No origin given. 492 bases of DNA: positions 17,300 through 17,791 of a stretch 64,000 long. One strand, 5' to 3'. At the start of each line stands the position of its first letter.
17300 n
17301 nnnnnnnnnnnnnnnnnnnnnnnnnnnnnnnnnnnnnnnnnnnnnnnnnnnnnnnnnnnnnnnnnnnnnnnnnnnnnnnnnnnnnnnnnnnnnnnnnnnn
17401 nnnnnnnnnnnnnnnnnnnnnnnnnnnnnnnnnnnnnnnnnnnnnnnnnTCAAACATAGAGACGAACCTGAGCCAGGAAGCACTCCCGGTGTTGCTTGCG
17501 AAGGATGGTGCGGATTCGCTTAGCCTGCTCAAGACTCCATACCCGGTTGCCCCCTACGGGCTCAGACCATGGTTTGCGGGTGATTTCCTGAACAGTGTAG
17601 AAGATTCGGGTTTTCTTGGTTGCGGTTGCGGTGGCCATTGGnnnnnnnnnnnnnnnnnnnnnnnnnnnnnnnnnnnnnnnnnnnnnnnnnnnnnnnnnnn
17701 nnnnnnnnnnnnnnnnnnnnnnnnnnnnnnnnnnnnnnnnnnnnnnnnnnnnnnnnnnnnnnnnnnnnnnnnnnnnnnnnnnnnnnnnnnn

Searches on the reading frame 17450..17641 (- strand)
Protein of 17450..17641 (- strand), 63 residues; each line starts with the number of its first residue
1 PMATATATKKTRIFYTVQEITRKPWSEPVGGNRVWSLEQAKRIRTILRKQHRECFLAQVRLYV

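Call 15: search_protein_families(library=pfam, proteins=[window:17450-17641:-])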
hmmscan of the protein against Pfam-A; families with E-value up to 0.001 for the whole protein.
window:17450-17641:- (63 aa): 0 families

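Call 99: find_homologous_proteins(query=window:17453-17638:-, max_evalue=0.00001)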
Query window:17453-17638:- (62 aa): 10 proteins with E <= 0.00001 among 10 candidates.
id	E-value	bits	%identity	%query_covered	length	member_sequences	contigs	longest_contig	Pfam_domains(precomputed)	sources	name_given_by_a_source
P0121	4.9e-34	131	100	100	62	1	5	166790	-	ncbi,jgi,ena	jgi:hypothetical protein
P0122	5.2e-30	119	92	100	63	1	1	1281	-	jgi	jgi:DNA-binding transcriptional MerR regulator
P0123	3.0e-29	117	89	98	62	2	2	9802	-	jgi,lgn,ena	jgi:hypothetical protein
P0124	7.1e-28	112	87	98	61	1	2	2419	-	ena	-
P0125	3.5e-27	110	82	100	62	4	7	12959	-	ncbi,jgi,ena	jgi:hypothetical protein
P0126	1.0e-26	109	87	100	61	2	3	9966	-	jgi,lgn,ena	jgi:hypothetical protein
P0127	1.7e-26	108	89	87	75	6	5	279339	-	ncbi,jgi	jgi:hypothetical protein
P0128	5.5e-26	106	85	100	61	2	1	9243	-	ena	-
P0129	6.2e-24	100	79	94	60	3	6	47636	-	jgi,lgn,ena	jgi:hypothetical protein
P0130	2.7e-23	98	79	98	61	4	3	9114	-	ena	-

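Call 100: find_encoding_contigs(protein=P0129, flank=1000, max_places=4)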
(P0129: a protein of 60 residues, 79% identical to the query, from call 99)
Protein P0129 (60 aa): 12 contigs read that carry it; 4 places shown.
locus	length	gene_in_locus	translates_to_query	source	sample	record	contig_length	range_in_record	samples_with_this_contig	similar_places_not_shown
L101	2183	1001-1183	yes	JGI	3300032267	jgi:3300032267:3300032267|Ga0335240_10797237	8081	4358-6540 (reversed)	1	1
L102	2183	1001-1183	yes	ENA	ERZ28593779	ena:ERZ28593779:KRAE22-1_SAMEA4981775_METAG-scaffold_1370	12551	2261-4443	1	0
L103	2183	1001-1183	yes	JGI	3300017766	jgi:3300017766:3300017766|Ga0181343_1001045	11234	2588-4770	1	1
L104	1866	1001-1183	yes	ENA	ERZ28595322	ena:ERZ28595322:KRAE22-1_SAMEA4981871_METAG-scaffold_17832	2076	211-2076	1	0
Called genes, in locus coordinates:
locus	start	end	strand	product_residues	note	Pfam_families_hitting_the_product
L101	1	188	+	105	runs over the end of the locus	PF11171:DUF2958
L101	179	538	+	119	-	-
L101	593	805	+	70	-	-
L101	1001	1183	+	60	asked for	-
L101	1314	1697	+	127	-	PF20475:DUF6717 (weak)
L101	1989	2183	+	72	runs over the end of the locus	-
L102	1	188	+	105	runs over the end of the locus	PF11171:DUF2958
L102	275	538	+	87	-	-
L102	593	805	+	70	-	-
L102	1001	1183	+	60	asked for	-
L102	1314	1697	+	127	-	PF20475:DUF6717 (weak)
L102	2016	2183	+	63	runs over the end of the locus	-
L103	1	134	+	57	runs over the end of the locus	-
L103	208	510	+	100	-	PF11171:DUF2958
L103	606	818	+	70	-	-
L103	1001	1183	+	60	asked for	-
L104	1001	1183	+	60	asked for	-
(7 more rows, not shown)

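Call 101: find_encoding_contigs(protein=P0130, flank=1000, max_places=3)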
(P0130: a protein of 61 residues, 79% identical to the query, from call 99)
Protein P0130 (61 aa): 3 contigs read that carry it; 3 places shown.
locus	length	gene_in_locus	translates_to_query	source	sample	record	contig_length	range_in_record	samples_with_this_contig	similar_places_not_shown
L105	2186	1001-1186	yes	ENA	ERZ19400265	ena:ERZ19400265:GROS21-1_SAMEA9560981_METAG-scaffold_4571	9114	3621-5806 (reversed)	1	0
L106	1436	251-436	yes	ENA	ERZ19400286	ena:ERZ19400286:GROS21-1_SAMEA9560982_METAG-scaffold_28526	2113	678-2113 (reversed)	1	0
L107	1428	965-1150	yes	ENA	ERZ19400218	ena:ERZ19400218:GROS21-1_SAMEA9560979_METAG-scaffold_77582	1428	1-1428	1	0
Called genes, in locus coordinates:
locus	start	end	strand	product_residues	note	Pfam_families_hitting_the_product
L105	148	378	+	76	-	-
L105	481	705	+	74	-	-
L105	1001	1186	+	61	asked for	-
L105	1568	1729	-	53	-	-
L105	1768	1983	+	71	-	-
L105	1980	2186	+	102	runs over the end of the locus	-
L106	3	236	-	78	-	?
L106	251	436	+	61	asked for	-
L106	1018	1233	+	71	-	-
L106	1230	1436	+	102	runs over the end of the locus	-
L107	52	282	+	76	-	-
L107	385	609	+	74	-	-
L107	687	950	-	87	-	-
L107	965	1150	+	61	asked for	-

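Call 102: find_encoding_contigs(protein=P0125, flank=1000, max_places=4)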
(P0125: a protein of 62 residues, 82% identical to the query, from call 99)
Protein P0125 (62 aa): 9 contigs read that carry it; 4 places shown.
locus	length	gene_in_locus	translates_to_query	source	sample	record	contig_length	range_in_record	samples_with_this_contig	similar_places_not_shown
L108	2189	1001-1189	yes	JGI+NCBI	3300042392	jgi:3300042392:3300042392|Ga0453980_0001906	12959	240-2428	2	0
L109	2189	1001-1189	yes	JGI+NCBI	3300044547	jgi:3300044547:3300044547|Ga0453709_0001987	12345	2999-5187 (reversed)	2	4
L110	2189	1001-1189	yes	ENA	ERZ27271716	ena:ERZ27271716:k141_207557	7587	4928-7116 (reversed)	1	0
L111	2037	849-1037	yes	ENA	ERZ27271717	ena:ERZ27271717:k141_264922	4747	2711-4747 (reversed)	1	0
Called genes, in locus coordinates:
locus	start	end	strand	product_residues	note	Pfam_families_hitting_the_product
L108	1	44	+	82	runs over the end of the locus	-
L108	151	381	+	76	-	-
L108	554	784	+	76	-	-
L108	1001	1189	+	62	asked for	-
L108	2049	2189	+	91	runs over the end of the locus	-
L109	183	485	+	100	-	PF11171:DUF2958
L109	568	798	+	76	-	-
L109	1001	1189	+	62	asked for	-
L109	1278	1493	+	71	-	-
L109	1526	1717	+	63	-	-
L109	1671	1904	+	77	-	-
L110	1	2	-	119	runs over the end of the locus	-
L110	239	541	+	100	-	PF11171:DUF2958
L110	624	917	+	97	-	-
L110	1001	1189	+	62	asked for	-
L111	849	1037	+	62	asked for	-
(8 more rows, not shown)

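Call 104: find_encoding_contigs(protein=P0123, flank=1000, max_places=3)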
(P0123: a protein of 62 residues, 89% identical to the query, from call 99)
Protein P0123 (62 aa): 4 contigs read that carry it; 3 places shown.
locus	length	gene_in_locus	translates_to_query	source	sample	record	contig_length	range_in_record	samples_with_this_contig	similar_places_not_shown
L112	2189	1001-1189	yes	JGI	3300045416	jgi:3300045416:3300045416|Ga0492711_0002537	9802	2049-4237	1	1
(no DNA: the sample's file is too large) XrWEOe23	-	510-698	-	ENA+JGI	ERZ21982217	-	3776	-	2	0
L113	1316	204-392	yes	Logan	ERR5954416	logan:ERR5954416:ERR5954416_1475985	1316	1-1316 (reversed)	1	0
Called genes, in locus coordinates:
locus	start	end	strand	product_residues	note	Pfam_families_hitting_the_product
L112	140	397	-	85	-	-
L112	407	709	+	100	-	PF11171:DUF2958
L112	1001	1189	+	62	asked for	-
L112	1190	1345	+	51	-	-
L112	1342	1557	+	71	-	-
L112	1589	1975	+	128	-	PF20475:DUF6717 (weak)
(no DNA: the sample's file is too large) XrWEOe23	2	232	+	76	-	?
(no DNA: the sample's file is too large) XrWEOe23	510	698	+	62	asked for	-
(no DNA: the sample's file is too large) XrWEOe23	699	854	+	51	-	-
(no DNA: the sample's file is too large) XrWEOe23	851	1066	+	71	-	-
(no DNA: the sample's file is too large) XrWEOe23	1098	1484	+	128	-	PF20475:DUF6717 (weak)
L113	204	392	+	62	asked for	-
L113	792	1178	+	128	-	PF20475:DUF6717 (weak)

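Call 105: find_encoding_contigs(protein=P0126, flank=1000, max_places=3)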
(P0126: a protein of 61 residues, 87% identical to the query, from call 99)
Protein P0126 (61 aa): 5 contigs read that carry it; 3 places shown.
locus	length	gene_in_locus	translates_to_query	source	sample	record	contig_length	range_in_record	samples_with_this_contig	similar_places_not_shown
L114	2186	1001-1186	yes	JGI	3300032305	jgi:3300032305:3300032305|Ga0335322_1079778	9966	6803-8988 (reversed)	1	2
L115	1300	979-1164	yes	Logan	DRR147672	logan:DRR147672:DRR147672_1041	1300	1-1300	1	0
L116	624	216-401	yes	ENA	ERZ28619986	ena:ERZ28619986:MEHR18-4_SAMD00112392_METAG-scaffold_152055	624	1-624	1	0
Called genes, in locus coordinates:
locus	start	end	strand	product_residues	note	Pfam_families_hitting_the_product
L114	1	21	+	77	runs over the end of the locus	-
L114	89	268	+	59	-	-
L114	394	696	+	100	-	PF11171:DUF2958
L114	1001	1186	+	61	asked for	-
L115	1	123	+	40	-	?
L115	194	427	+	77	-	-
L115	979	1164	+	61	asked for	-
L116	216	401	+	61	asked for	-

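Call 106: find_encoding_contigs(protein=P0128, flank=1000, max_places=3)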
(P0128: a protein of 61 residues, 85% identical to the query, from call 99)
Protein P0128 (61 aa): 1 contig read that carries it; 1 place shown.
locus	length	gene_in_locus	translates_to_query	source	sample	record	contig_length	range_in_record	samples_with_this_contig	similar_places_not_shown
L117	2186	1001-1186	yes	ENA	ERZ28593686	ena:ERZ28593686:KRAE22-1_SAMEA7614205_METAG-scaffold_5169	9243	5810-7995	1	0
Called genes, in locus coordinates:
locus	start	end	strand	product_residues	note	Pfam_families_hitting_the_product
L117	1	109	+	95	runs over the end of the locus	-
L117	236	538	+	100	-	PF11171:DUF2958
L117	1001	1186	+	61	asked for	-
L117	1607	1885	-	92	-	-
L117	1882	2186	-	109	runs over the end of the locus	-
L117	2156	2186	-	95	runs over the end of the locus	-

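Call 107: find_encoding_contigs(protein=P0124, flank=1000, max_places=3)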
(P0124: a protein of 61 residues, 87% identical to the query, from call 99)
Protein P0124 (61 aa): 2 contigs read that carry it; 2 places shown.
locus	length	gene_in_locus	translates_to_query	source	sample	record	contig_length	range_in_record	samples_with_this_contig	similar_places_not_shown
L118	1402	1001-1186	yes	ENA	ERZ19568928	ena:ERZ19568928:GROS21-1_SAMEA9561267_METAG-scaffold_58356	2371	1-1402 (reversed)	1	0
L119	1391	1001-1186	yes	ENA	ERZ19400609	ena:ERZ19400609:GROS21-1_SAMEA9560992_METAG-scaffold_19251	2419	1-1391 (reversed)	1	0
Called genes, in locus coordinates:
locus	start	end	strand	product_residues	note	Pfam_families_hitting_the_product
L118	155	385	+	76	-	-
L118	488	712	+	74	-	-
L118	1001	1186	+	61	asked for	-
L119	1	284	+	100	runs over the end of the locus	PF11171:DUF2958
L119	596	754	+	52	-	-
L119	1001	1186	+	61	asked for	-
